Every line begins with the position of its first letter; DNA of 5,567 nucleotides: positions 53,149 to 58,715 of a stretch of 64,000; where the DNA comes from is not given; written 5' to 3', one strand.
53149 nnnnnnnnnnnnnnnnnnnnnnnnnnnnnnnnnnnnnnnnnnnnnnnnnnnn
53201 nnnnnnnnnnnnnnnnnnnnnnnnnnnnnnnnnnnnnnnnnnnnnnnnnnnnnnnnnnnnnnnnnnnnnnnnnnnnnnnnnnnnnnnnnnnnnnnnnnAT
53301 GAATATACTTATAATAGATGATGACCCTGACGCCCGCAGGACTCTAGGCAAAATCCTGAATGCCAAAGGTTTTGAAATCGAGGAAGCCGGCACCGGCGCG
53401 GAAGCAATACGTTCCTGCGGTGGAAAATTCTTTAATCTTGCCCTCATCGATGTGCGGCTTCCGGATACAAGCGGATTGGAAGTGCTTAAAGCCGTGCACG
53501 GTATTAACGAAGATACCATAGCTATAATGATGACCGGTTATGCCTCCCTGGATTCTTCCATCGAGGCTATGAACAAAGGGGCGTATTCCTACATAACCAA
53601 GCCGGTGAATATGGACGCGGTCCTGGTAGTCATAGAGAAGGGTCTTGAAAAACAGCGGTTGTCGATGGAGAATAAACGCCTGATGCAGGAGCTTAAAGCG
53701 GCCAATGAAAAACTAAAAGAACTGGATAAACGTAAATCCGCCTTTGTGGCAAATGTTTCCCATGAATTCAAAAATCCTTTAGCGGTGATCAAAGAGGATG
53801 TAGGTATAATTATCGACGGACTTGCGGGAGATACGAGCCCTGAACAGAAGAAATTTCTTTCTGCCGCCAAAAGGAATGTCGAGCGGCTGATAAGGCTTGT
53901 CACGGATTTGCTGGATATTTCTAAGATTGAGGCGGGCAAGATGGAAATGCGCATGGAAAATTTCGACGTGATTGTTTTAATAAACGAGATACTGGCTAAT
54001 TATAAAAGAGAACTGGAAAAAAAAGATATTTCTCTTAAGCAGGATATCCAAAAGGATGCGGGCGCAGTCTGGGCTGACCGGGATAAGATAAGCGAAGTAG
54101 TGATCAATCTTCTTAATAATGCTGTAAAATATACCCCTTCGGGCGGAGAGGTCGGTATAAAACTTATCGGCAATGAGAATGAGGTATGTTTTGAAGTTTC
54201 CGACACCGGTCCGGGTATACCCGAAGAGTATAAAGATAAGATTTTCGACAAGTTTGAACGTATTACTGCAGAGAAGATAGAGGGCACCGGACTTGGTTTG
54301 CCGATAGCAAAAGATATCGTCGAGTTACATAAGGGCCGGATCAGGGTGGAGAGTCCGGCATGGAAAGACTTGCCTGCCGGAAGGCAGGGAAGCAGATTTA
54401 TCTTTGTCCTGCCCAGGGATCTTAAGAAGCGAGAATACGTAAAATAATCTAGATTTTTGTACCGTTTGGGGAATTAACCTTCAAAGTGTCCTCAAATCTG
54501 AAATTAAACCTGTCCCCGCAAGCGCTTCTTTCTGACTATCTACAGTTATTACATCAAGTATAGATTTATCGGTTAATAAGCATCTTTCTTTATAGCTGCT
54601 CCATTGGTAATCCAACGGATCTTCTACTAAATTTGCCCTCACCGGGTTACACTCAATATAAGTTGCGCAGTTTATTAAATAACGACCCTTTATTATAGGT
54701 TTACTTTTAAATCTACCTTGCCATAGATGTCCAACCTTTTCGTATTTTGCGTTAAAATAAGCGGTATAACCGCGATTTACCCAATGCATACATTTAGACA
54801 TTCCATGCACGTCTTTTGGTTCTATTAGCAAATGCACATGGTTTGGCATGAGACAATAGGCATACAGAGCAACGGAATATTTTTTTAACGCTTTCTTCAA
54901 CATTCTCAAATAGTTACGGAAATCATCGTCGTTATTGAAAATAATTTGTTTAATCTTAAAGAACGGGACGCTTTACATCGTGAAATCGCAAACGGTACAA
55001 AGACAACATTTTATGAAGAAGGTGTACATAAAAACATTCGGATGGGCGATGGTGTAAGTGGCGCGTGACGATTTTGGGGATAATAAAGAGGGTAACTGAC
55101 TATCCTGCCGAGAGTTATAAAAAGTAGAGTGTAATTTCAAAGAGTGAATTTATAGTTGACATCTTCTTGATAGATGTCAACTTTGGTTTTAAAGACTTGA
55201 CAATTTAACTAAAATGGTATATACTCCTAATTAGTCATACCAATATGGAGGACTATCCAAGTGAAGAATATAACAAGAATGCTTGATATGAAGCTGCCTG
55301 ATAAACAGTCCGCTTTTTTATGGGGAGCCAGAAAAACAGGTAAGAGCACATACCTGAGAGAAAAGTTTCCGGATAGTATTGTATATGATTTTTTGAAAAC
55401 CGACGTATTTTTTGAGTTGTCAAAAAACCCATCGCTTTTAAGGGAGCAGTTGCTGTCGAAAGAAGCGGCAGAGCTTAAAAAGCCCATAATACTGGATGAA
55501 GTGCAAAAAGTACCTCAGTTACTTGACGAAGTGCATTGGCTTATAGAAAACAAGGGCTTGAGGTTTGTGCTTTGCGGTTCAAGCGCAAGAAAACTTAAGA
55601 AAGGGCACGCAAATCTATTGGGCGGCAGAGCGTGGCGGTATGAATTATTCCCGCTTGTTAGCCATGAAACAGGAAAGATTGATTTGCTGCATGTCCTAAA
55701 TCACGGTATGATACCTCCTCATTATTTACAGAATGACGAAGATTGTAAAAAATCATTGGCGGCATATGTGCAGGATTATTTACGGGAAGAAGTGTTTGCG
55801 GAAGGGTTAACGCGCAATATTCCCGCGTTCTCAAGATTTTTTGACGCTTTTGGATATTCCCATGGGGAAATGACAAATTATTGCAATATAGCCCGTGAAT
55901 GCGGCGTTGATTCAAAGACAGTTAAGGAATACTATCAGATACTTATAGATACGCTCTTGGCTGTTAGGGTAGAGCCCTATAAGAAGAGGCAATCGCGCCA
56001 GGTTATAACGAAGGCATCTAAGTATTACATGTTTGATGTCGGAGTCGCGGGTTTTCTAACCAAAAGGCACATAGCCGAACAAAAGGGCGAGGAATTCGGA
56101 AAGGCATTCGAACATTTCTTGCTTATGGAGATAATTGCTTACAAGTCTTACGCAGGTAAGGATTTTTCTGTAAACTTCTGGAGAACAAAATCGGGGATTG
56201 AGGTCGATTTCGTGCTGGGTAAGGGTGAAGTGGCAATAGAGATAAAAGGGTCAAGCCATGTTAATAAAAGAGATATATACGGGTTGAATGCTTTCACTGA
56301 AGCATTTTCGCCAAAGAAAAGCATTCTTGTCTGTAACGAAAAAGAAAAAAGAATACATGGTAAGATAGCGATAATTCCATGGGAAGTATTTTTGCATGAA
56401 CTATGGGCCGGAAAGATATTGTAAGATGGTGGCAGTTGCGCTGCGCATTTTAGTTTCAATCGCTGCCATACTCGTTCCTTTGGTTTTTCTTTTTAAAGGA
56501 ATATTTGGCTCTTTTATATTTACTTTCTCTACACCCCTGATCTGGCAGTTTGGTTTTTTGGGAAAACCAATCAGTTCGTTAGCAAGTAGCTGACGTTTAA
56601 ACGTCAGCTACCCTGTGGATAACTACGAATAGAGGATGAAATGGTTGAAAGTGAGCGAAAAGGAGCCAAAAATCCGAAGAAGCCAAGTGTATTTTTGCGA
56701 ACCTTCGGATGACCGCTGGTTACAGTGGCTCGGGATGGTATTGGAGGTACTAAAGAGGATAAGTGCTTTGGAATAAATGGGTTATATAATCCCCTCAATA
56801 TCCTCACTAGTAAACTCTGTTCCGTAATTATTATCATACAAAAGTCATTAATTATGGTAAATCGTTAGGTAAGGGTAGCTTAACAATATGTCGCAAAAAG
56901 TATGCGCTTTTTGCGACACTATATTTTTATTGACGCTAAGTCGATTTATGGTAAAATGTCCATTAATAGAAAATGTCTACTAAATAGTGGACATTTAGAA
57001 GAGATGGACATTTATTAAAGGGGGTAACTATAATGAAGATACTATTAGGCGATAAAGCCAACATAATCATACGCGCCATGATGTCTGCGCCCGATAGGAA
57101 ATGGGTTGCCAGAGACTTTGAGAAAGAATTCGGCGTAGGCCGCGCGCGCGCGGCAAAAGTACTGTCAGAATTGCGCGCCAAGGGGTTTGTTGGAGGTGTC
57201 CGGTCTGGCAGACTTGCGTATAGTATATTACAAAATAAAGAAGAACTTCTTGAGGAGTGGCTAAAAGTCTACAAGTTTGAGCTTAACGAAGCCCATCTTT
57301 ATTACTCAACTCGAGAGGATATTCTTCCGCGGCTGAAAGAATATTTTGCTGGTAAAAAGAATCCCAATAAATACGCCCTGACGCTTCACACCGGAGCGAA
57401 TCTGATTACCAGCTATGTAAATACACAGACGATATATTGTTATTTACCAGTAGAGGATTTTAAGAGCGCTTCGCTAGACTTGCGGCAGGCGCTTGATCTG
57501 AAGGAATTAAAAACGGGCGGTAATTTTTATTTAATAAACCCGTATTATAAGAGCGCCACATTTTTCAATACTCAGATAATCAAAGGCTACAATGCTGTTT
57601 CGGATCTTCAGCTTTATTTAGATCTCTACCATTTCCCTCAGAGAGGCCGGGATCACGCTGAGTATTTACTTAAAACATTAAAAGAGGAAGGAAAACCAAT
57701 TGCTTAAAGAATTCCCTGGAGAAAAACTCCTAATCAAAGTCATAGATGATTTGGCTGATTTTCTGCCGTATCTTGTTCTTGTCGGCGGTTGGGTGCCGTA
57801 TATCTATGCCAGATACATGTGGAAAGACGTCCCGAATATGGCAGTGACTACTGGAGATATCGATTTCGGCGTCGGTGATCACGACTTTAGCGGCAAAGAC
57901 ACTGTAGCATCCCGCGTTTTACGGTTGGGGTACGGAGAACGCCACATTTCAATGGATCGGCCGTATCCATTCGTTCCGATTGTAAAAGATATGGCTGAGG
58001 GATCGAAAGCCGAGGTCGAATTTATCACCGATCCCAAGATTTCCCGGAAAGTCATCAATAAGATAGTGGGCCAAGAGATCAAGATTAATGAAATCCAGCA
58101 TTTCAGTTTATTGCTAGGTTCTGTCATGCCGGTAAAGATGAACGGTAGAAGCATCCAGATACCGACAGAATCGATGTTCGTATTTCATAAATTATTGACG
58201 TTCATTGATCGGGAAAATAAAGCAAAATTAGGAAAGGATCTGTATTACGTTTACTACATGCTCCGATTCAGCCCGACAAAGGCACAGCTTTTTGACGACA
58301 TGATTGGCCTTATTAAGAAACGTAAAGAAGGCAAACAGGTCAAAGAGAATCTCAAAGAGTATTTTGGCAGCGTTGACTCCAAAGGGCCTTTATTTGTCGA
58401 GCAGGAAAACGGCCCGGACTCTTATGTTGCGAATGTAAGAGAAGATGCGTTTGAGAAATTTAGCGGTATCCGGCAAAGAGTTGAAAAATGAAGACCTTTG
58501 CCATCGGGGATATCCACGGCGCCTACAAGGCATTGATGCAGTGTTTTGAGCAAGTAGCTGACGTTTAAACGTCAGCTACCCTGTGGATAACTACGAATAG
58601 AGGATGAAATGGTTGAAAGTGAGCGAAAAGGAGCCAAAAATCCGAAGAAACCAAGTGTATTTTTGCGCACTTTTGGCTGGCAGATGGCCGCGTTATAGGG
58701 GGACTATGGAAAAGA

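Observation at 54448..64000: AT-rich island of cassette-like genes separated by mosaic palindromic repeats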

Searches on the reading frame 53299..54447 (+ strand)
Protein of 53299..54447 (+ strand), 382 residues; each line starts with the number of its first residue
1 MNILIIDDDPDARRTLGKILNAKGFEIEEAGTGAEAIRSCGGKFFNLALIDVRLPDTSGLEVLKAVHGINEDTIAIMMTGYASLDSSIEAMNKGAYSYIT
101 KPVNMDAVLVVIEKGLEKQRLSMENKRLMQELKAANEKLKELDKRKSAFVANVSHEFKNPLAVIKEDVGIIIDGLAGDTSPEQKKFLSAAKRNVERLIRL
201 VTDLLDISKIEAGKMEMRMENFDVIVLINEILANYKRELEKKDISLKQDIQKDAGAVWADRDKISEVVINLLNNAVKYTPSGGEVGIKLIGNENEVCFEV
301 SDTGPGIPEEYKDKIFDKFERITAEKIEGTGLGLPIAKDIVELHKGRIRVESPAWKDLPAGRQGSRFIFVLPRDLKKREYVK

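Call 59: find_encoding_contigs(protein=window:53299-54447:+, flank=10000, max_places=10)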
Protein window:53299-54447:+ (382 aa): 3 contigs read that carry it; 2 places shown.
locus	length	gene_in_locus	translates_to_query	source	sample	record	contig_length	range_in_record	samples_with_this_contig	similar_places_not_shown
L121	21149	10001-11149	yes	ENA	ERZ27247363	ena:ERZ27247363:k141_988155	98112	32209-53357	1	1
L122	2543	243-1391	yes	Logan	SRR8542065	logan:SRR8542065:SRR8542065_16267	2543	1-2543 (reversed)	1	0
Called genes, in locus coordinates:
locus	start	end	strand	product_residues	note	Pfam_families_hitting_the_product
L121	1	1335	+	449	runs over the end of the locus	-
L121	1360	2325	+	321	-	PF13371:TPR_9 (faint), PF13431:TPR_17 (faint), PF25063:ARM_TT21_C (faint), PF07719:TPR_2 (faint), PF13174:TPR_6 (faint), PF13424:TPR_12 (faint), PF13428:TPR_14 (faint), PF00515:TPR_1 (weak), +6 more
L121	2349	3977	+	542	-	PF00501:AMP-binding, PF13193:AMP-binding_C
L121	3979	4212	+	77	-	-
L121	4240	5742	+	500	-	PF03062:MBOAT, PF13813:MBOAT_2 (faint)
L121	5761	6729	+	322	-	-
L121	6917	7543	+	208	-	PF13188:PAS_8, PF13426:PAS_9 (weak)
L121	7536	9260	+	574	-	PF00672:HAMP, PF00512:HisKA, PF02518:HATPase_c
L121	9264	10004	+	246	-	PF00072:Response_reg, PF23198:PDE8A_N (faint), PF00072:Response_reg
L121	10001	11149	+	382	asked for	PF00072:Response_reg, PF00512:HisKA, PF02518:HATPase_c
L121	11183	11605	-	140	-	PF01797:Y1_Tnp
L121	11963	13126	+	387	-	PF13173:AAA_14, PF13635:DUF4143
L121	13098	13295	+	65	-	-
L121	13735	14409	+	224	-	PF09952:AbiEi_2 (weak)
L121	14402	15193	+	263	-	PF12281:NTP_transf_8 (weak)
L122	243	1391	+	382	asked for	PF00072:Response_reg, PF00512:HisKA, PF02518:HATPase_c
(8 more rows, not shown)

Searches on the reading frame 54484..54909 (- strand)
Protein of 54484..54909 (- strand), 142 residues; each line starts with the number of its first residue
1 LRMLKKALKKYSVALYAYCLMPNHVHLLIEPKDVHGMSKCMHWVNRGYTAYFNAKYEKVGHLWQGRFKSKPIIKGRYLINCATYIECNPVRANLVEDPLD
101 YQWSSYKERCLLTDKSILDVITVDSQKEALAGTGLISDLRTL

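Call 15: search_protein_families(library=pfam, proteins=[window:54484-54909:-], max_evalue=0.01)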
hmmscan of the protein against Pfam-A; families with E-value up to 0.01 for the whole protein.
window:54484-54909:- (142 aa): 1 family
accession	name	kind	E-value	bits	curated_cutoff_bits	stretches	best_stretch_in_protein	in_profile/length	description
PF01797.21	Y1_Tnp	-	2.5e-13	50.6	23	1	3-86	31-119/121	Transposase IS200 like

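Call 25: search_protein_families(library=ncbifam, proteins=[window:54484-54909:-], max_evalue=1)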
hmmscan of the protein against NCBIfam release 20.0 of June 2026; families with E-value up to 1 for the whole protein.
window:54484-54909:- (142 aa): 2 families
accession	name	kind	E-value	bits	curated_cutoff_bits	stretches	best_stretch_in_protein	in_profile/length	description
NF047646.1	REP_Tyr_transpos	equivalog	8.4e-19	67.9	80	1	3-104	37-146/146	REP-associated tyrosine transposase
NF033573.1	transpos_IS200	equivalog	0.00062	20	55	1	3-65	37-100/126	IS200/IS605 family transposase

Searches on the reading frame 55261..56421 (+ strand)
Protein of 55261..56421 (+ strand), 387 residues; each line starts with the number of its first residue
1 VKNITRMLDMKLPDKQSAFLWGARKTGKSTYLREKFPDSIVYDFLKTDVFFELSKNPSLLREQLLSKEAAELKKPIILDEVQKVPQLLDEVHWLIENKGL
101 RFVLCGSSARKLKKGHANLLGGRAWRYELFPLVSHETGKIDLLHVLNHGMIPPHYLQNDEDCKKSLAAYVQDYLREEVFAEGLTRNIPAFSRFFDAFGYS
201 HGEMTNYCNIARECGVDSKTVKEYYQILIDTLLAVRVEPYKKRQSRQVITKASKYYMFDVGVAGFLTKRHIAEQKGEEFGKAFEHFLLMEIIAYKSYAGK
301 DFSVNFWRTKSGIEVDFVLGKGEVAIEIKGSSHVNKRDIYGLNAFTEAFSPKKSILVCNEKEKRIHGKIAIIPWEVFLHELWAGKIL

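Call 15: search_protein_families(library=pfam, proteins=[window:55261-56421:+], max_evalue=0.01)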
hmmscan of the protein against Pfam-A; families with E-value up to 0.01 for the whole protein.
window:55261-56421:+ (387 aa): 3 families
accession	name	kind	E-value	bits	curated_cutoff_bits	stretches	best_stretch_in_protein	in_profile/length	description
PF13635.12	DUF4143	-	2.3e-29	102.6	28.1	1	181-329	7-158/160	Domain of unknown function (DUF4143)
PF13173.12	AAA_14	-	4.4e-19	69.2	27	1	17-136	4-127/129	AAA domain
PF13401.12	AAA_22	-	0.0049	17.6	27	0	60-107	71-123/130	AAA domain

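Call 25: search_protein_families(library=ncbifam, proteins=[window:55261-56421:+], max_evalue=1)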
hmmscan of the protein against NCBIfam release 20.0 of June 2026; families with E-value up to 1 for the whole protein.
window:55261-56421:+ (387 aa): 0 families

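Call 70: search_protein_families(library=padloc, proteins=[window:55264-56421:+], max_evalue=0.001)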
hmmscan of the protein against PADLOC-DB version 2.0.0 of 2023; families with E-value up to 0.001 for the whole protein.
window:55264-56421:+ (386 aa): 7 families
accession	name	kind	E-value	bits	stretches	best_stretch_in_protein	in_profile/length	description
PDLC04790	PDC-S01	-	2.8e-49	166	2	138-377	171-418/422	-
PDLC04789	PDC-S01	-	6.6e-45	151.7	1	3-359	6-367/375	-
PDLC04787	PDC-S01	-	1.1e-30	104.9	1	17-378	30-407/412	-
PDLC04791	PDC-S01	-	1.7e-20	71.1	2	217-360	239-379/395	-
PDLC04786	PDC-S01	-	2.1e-15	54.4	2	214-372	265-425/439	-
PDLC04788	PDC-S01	-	8e-11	39.5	2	194-348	238-398/448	-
PDLC04792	PDC-S01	-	1.1e-10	38.7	2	13-106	18-121/452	-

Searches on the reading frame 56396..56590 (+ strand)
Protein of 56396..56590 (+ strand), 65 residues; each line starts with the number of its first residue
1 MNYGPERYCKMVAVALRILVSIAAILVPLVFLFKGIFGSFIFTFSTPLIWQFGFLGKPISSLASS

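Call 15: search_protein_families(library=pfam, proteins=[window:56396-56590:+], max_evalue=0.01)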
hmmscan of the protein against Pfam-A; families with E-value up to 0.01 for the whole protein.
window:56396-56590:+ (65 aa): 0 families

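Call 24: search_protein_families(library=pfam, proteins=[window:56396-56590:+], max_evalue=10)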
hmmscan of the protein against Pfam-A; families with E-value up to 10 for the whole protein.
window:56396-56590:+ (65 aa): 1 family
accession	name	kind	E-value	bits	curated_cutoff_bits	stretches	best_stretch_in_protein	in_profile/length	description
PF23529.1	Microp_apicomplexa_16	-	0.082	13.4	27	1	13-38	29-54/73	Apicomplexa microprotein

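Call 70: search_protein_families(library=padloc, proteins=[window:56396-56590:+], max_evalue=0.001)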
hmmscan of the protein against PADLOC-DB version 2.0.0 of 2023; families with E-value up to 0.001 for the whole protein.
window:56396-56590:+ (65 aa): 0 families

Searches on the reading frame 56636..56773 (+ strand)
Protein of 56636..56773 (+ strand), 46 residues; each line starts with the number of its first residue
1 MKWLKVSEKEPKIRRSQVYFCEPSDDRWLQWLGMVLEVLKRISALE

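Call 24: search_protein_families(library=pfam, proteins=[window:56636-56773:+], max_evalue=10)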
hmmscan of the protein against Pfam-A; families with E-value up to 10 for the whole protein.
seq(46 aa): 0 families

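Call 25: search_protein_families(library=ncbifam, proteins=[window:56636-56773:+], max_evalue=1)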
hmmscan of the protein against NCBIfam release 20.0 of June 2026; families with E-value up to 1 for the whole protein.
seq(46 aa): 0 families

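Call 26: find_homologous_proteins(query=window:56636-56773:+, max_evalue=10)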
Query seq(46 aa): no candidate shares three 5-residue words with the query. No homologue found.

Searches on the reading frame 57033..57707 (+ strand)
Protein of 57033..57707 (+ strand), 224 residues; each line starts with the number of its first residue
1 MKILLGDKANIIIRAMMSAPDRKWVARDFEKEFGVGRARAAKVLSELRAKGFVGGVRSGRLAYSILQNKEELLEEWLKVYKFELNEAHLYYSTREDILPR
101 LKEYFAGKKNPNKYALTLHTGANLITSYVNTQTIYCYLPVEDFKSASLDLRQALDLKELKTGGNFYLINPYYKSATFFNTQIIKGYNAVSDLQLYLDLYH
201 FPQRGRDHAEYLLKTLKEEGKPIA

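Call 15: search_protein_families(library=pfam, proteins=[window:57033-57704:+], max_evalue=0.01)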
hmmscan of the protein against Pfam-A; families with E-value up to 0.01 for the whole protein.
window:57033-57704:+ (224 aa): 2 families
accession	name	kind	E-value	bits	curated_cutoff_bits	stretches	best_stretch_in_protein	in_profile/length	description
PF09952.14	AbiEi_2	-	4e-06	27.6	21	1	66-212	2-137/143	Transcriptional regulator, AbiEi antitoxin, Type IV TA system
PF01978.25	TrmB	-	0.0084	16.4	25.6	0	26-64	25-63/68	Sugar-specific transcriptional regulator TrmB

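Call 60: find_encoding_contigs(protein=window:57033-57707:+, flank=10000, max_places=10)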
Protein window:57033-57707:+ (224 aa): 2 contigs read that carry it; 1 place shown.
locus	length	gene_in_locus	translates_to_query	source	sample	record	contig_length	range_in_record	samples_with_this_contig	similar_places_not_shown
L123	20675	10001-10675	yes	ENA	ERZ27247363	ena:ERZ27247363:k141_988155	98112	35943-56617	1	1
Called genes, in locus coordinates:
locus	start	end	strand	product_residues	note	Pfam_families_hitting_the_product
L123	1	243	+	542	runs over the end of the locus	PF00501:AMP-binding, PF13193:AMP-binding_C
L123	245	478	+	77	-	-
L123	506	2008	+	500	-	PF03062:MBOAT, PF13813:MBOAT_2 (faint)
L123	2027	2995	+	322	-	-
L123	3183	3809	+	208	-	PF13188:PAS_8, PF13426:PAS_9 (weak)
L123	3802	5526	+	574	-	PF00672:HAMP, PF00512:HisKA, PF02518:HATPase_c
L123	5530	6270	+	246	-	PF00072:Response_reg, PF23198:PDE8A_N (faint), PF00072:Response_reg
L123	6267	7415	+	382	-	PF00072:Response_reg, PF00512:HisKA, PF02518:HATPase_c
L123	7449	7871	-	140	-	PF01797:Y1_Tnp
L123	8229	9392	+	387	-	PF13173:AAA_14, PF13635:DUF4143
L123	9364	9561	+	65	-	-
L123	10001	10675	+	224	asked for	PF09952:AbiEi_2 (weak)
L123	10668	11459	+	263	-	PF12281:NTP_transf_8 (weak)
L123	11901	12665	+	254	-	PF17194:AbiEi_3_N, PF11459:AbiEi_3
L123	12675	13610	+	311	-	PF08843:AbiEii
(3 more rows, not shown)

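Call 70: search_protein_families(library=padloc, proteins=[window:57033-57704:+], max_evalue=0.001)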
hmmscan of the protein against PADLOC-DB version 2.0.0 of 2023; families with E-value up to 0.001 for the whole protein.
window:57033-57704:+ (224 aa): 0 families

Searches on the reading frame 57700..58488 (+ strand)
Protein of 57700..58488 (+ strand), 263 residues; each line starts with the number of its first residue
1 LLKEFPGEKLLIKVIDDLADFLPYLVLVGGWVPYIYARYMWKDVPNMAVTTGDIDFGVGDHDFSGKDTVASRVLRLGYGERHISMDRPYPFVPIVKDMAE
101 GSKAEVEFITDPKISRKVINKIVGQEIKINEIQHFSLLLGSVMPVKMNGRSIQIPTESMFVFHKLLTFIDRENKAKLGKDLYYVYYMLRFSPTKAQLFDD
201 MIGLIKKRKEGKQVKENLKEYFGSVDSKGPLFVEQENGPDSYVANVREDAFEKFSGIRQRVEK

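Call 15: search_protein_families(library=pfam, proteins=[window:57700-58488:+], max_evalue=0.01)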
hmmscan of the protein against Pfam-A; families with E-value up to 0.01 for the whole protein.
window:57700-58488:+ (263 aa): 1 family
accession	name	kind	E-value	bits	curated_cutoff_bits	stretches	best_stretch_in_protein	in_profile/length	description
PF12281.14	NTP_transf_8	-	6.1e-07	30.1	26.3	1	14-189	9-199/218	Nucleotidyltransferase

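Call 70: search_protein_families(library=padloc, proteins=[window:57703-58488:+], max_evalue=0.001)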
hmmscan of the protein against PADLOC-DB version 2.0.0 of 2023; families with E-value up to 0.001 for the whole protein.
window:57703-58488:+ (262 aa): 0 families

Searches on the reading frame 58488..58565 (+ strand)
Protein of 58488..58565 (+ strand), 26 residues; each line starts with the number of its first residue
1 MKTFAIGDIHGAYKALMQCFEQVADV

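Call 90: search_protein_families(library=pfam, proteins=[window:58488-58565:+], max_evalue=0.01)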
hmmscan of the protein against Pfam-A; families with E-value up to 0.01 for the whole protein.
seq(26 aa): 0 families
